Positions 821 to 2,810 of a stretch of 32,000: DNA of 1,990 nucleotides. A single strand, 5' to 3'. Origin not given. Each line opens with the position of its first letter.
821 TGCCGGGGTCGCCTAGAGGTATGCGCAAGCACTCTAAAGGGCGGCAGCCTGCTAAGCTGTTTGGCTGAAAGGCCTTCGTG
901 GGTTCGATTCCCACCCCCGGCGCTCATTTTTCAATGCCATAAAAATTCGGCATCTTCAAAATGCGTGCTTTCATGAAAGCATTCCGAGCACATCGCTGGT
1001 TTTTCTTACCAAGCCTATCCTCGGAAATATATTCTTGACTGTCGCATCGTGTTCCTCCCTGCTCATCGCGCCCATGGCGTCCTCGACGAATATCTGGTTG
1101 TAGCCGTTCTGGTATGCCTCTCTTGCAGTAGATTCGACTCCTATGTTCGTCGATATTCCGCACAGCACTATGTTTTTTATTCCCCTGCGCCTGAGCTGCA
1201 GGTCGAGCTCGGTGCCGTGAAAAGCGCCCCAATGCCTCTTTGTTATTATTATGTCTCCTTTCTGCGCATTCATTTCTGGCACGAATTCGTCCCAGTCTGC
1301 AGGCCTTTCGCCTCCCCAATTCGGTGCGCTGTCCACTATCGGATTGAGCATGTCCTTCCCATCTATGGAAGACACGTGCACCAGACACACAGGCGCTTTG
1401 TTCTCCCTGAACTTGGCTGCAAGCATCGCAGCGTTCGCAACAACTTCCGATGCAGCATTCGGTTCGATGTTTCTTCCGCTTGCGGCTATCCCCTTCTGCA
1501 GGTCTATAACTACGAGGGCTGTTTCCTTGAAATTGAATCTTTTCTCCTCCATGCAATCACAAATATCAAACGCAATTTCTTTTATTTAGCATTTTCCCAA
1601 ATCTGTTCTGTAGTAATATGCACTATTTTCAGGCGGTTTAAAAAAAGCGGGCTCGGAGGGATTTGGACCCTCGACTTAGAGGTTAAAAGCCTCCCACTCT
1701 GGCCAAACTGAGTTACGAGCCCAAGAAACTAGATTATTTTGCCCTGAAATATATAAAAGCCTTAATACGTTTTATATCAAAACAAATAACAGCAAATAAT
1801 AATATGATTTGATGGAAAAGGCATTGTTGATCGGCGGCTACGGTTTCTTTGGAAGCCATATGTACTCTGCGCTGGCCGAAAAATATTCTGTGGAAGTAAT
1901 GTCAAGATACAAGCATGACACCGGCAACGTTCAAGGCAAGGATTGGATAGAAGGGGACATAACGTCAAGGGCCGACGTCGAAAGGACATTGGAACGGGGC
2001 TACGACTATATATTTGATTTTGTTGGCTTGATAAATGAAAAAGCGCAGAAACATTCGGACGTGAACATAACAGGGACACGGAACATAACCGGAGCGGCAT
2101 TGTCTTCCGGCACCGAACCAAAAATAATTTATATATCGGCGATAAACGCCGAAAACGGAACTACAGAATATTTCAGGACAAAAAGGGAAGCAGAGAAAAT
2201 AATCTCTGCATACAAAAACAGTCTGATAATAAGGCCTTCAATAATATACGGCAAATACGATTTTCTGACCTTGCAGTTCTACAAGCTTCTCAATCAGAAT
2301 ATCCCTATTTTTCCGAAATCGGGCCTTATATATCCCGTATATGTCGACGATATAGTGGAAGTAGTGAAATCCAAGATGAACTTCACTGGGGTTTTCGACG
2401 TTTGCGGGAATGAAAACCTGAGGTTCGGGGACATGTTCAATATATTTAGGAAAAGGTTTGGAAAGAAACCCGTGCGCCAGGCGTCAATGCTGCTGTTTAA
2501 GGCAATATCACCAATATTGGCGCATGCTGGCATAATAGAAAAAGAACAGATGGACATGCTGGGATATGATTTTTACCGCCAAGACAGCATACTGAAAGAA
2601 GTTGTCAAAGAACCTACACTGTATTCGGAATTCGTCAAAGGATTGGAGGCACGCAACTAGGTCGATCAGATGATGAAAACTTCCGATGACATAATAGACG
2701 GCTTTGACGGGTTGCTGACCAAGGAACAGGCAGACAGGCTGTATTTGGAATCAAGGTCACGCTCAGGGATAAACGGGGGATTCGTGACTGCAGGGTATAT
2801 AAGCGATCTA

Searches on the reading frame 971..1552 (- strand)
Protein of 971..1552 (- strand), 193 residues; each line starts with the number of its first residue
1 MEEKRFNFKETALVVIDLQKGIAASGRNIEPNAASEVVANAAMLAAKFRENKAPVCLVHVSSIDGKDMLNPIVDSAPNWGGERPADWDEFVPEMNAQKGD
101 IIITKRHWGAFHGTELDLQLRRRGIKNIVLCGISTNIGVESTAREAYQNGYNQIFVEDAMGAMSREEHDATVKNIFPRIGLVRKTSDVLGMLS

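Call 37: search_protein_families(library=pfam, proteins=[window:971-1552:-], max_evalue=0.001)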
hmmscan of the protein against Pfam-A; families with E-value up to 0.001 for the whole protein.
window:971-1552:- (193 aa): 1 family
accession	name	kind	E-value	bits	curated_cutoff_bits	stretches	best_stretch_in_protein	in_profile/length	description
PF00857.26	Isochorismatase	-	1.5e-41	142.8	27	1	11-185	1-173/175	Isochorismatase domain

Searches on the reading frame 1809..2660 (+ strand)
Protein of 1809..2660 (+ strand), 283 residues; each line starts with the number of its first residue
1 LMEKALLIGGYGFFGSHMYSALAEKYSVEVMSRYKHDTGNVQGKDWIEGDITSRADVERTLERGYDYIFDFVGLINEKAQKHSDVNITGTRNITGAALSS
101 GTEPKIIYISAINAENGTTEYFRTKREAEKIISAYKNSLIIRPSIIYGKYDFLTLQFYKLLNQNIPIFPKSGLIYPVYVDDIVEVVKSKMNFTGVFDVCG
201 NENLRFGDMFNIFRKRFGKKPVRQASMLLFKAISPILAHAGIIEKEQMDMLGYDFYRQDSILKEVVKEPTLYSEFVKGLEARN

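Call 37: search_protein_families(library=pfam, proteins=[window:1809-2660:+], max_evalue=0.001)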
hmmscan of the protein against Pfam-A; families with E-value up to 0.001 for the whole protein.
window:1809-2660:+ (283 aa): 4 families
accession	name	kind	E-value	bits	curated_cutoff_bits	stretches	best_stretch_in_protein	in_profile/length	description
PF01073.25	3Beta_HSD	-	1.8e-12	47.4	22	1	7-127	2-134/280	3-beta hydroxysteroid dehydrogenase/isomerase family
PF01370.27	Epimerase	-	2.1e-12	47.4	20.9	1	6-150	2-176/240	NAD dependent epimerase/dehydratase family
PF07993.18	NAD_binding_4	-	2.7e-05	23.9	20.1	0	116-148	172-209/258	Male sterility protein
PF02719.21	Polysacc_synt_2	-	0.0002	21.1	20.2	1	46-138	58-155/293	Polysaccharide biosynthesis protein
